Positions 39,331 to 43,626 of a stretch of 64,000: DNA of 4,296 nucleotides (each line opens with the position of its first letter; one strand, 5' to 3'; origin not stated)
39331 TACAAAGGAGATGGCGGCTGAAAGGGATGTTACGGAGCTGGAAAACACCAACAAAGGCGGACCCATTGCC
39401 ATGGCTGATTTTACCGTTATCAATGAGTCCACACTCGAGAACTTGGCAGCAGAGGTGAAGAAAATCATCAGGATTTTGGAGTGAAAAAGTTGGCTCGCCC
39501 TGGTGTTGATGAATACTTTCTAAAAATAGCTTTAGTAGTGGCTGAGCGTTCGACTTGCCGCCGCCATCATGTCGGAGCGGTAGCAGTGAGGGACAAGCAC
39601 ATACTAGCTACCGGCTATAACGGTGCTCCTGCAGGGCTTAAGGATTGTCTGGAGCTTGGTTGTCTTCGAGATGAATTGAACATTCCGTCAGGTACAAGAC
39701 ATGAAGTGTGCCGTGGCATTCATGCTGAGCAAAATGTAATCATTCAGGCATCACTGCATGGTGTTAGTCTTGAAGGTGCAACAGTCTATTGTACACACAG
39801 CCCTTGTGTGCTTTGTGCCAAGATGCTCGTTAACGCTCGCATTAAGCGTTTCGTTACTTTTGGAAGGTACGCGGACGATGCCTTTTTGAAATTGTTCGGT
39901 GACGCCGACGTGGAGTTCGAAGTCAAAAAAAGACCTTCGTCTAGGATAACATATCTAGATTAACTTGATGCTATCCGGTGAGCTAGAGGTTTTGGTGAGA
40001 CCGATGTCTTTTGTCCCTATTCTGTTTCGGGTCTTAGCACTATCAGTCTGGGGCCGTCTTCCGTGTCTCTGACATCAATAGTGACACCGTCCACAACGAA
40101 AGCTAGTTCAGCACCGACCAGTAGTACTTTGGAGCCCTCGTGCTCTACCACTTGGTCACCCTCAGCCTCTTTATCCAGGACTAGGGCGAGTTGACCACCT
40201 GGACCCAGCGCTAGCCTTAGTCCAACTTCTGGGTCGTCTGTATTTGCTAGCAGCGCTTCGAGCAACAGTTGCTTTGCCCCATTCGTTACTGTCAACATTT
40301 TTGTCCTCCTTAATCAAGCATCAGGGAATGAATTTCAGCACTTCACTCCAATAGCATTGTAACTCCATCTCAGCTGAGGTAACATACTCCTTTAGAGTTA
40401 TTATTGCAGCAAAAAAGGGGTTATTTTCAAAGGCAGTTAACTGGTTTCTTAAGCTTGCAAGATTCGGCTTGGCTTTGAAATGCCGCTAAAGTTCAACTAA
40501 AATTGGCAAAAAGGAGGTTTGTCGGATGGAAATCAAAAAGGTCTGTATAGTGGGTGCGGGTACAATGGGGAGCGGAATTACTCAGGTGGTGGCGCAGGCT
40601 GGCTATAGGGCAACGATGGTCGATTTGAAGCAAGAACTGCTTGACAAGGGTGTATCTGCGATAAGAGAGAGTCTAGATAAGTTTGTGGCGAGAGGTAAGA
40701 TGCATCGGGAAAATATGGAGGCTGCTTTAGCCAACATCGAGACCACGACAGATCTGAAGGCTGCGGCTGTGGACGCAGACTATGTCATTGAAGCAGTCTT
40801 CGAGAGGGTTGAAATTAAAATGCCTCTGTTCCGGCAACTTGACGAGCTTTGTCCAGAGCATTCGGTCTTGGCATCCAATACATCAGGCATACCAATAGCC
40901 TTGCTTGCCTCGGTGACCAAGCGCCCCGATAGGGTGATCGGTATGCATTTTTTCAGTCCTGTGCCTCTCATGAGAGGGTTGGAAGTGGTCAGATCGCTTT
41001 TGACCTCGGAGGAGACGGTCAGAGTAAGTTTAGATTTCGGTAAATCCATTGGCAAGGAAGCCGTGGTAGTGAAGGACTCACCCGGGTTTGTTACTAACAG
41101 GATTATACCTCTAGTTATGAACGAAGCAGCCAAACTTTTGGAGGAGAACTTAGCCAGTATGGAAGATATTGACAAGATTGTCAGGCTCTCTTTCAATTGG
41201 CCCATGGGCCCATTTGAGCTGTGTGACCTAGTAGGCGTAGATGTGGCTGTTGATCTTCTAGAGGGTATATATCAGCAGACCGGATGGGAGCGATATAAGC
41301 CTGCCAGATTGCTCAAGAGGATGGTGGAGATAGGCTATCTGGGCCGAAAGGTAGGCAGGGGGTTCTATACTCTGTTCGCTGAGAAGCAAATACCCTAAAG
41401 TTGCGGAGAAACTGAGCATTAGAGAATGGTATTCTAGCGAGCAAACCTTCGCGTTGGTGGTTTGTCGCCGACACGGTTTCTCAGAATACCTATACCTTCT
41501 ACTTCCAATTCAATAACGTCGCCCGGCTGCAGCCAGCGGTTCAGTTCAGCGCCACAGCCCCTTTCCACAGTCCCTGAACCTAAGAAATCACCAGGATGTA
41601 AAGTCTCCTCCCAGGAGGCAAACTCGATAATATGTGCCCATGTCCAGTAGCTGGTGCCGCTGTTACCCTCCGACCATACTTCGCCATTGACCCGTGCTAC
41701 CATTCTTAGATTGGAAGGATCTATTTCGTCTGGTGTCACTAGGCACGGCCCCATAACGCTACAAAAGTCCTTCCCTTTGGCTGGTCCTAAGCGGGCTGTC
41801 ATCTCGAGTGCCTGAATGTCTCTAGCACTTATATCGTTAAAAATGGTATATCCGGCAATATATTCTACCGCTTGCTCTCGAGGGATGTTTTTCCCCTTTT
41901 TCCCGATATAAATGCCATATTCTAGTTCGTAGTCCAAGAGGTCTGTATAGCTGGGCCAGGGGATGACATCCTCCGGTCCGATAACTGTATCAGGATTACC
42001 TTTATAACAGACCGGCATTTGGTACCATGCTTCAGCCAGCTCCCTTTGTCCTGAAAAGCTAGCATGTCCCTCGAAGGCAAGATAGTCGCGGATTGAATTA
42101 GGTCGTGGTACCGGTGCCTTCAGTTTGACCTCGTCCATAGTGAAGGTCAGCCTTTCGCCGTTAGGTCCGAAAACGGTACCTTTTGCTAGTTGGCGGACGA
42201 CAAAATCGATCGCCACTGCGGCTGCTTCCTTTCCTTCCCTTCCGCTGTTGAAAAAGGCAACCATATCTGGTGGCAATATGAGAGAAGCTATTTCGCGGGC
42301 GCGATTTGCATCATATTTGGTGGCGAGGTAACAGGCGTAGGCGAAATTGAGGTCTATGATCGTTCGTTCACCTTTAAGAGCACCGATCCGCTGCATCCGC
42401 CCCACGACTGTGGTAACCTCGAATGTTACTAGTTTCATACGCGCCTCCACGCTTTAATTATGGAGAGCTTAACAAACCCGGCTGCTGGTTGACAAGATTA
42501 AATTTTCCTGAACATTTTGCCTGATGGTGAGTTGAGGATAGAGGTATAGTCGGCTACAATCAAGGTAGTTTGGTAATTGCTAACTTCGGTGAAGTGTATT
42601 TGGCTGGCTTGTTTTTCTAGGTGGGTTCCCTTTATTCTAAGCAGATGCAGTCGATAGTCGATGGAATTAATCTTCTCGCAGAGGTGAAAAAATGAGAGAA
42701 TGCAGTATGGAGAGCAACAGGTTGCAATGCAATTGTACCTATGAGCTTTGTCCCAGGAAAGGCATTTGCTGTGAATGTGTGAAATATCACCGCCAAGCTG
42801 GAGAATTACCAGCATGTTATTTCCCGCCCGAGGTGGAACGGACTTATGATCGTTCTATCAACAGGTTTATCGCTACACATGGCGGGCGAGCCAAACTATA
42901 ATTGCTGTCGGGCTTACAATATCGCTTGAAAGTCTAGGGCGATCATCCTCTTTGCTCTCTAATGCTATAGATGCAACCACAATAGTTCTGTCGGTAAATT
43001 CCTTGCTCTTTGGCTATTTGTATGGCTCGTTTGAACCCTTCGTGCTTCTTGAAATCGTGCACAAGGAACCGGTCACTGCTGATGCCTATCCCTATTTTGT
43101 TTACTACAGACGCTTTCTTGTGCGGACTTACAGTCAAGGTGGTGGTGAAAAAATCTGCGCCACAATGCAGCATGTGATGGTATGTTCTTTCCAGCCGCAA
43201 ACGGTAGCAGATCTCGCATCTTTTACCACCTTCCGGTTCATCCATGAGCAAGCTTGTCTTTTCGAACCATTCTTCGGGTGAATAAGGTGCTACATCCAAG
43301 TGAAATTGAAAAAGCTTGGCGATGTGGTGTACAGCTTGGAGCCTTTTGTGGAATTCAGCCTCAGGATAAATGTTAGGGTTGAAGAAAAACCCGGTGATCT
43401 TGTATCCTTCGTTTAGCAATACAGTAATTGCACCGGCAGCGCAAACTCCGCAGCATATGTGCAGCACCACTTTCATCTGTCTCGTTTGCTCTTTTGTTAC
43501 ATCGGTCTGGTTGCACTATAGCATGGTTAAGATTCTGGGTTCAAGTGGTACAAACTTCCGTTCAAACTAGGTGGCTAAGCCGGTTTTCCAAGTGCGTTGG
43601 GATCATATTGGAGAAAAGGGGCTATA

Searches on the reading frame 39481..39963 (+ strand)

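Call 6: search_protein_families(library=pfam, proteins=[window:39481-39963:+])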
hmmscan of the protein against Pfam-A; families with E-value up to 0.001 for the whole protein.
window:39481-39963:+ (160 aa): 4 families
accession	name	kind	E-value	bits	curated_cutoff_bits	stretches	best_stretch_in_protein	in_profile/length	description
PF00383.29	dCMP_cyt_deam_1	-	1.1e-25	89.9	25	1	10-126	4-100/102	Cytidine and deoxycytidylate deaminase zinc-binding region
PF14437.12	MafB19-deam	-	2.9e-17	63.3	27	1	11-132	5-105/142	MafB19-like deaminase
PF14439.12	Bd3614-deam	-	0.00033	21.1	38.5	1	80-120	35-78/113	Bd3614-like deaminase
PF08210.17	APOBEC_N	-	0.00087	19.8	25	0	72-119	38-88/170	APOBEC-like N-terminal domain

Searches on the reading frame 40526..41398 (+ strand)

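Call 6: search_protein_families(library=pfam, proteins=[window:40526-41398:+])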
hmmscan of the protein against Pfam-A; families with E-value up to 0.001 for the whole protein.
window:40526-41398:+ (290 aa): 3 families
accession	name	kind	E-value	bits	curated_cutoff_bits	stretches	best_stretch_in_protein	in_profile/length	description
PF02737.24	3HCDH_N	-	1.2e-63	214.7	22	1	5-184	1-179/180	3-hydroxyacyl-CoA dehydrogenase, NAD binding domain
PF00725.27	3HCDH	-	2.7e-32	111.6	22.1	1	187-282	1-96/97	3-hydroxyacyl-CoA dehydrogenase, C-terminal domain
PF01210.29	NAD_Gly3P_dh_N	-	8.8e-05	23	23.1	1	5-122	1-106/158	NAD-dependent glycerol-3-phosphate dehydrogenase N-terminus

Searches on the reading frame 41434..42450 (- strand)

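Call 6: search_protein_families(library=pfam, proteins=[window:41434-42450:-])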
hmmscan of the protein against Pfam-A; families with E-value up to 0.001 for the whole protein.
window:41434-42450:- (338 aa): 1 family
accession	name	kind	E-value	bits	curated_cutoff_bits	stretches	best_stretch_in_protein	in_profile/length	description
PF01557.24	FAA_hydrolase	-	5.1e-55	186.9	23.9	1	120-327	3-213/214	Fumarylacetoacetate (FAA) hydrolase C-terminal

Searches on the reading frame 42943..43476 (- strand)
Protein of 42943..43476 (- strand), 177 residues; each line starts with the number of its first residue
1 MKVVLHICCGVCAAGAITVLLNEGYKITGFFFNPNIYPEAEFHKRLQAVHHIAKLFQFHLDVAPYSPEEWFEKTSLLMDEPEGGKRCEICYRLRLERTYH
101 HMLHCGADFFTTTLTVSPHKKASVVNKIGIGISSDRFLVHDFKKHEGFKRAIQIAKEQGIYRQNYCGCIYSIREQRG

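Call 6: search_protein_families(library=pfam, proteins=[window:42943-43476:-])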
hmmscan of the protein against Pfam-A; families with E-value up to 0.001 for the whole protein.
window:42943-43476:- (177 aa): 1 family
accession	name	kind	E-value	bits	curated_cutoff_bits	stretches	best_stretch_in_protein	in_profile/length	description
PF02677.20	QueH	-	7.1e-58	196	23.5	1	3-173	1-174/175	Epoxyqueuosine reductase QueH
